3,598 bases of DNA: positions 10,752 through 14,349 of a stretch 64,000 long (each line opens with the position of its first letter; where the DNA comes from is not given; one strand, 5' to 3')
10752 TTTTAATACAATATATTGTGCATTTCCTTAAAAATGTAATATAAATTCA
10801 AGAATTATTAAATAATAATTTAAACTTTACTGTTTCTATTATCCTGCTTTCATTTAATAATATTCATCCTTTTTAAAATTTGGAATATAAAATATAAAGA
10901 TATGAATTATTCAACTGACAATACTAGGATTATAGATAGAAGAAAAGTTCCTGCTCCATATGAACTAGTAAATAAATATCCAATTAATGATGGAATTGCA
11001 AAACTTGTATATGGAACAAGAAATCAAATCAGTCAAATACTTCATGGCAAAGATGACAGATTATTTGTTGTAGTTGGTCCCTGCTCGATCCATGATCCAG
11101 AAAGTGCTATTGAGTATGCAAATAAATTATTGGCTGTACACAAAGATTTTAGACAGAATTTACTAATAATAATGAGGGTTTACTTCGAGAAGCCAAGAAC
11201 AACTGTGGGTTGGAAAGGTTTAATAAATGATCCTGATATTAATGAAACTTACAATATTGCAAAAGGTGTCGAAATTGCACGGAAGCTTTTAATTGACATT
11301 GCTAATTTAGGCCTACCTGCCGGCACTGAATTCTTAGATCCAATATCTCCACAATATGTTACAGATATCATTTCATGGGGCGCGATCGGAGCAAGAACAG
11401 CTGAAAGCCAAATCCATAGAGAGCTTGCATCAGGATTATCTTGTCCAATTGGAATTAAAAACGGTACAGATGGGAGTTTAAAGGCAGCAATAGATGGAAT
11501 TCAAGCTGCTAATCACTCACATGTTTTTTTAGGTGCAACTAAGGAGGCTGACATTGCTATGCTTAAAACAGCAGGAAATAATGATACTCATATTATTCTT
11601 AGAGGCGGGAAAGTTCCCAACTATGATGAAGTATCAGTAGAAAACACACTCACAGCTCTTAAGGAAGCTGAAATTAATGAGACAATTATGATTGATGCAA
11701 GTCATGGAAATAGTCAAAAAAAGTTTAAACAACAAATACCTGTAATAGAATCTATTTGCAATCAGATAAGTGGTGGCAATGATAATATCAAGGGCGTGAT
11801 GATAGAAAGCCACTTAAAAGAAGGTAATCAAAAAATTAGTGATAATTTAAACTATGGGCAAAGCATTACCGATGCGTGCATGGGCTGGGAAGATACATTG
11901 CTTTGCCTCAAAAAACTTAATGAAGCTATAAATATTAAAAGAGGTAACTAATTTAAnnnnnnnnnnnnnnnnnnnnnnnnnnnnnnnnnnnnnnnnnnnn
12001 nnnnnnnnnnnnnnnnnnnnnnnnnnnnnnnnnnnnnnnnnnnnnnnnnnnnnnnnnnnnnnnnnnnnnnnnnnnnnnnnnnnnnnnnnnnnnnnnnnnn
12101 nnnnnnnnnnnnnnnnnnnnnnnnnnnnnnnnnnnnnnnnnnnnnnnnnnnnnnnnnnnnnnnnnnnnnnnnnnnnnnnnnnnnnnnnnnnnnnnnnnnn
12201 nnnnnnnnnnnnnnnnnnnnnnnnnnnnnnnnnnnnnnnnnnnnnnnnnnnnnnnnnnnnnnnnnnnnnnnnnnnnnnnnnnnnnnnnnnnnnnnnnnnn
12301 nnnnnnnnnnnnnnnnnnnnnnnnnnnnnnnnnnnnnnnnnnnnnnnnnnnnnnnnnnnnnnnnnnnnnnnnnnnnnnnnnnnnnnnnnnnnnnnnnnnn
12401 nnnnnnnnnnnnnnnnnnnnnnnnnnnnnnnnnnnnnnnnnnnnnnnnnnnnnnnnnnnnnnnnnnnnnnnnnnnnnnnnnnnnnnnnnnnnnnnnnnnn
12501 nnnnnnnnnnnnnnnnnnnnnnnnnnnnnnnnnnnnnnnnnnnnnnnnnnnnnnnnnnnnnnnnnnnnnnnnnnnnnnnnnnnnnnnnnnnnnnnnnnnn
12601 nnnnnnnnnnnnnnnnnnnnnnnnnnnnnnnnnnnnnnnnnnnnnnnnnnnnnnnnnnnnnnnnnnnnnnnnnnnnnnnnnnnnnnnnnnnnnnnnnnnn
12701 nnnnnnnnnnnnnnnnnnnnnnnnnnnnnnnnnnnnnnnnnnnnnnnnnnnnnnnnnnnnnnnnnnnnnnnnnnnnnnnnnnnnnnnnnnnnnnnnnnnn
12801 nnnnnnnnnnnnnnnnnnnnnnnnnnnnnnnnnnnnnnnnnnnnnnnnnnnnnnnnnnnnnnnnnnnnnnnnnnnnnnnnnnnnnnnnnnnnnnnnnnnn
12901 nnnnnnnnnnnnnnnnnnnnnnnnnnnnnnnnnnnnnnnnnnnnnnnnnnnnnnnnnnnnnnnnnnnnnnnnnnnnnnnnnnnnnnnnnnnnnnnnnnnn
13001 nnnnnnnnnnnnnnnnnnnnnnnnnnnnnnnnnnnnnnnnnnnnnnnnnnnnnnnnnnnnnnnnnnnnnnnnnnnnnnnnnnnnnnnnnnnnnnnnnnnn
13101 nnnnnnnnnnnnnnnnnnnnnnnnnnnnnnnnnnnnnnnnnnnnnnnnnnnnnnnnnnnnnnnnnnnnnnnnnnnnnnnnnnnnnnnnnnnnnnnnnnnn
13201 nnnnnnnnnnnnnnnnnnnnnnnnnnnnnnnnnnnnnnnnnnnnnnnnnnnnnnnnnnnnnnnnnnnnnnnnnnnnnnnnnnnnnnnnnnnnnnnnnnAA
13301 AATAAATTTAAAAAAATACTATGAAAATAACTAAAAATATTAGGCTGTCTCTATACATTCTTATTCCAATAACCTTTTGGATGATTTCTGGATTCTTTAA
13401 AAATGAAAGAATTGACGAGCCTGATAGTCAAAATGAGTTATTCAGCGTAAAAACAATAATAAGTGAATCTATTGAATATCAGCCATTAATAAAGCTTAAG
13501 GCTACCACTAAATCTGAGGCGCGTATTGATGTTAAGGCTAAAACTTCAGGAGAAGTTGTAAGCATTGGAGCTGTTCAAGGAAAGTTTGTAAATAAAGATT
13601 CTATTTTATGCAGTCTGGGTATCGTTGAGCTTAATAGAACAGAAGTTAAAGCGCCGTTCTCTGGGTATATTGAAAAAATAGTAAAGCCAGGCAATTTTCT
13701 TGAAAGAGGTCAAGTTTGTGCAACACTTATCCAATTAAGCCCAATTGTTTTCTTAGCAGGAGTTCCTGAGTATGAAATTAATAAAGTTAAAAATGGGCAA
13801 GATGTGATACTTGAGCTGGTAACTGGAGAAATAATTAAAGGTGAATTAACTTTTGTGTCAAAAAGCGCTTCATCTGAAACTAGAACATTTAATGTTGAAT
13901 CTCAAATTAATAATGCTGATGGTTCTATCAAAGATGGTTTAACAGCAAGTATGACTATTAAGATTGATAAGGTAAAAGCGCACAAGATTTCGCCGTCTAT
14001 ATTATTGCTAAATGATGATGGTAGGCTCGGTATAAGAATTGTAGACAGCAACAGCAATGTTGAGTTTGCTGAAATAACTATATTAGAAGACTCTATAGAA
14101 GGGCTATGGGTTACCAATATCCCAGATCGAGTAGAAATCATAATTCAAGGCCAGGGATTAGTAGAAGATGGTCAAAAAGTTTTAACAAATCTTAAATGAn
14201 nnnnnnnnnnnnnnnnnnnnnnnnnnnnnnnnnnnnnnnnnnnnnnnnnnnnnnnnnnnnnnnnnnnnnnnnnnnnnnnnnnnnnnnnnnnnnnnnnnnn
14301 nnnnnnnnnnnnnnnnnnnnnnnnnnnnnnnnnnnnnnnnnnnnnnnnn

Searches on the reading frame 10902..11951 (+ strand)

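Call 48: search_protein_families(library=pfam, proteins=[window:10902-11951:+], max_evalue=0.000001)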
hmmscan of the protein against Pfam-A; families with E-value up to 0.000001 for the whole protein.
window:10902-11951:+ (349 aa): 1 family
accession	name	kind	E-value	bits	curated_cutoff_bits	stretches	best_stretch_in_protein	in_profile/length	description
PF00793.26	DAHP_synth_1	-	2.4e-92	309.1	25.5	1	45-333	9-266/270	DAHP synthetase I family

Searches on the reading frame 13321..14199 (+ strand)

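Call 48: search_protein_families(library=pfam, proteins=[window:13321-14199:+], max_evalue=0.000001)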
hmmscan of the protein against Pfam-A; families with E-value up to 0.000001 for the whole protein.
window:13321-14199:+ (292 aa): 2 families
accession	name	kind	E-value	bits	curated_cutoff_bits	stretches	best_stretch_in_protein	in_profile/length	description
PF16576.10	HlyD_D23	-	1.7e-19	70.4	30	1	106-209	108-214/214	Barrel-sandwich domain of CusB or HlyD membrane-fusion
PF13437.12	HlyD_3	-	4.7e-12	47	22.2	1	109-200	2-97/106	HlyD family secretion protein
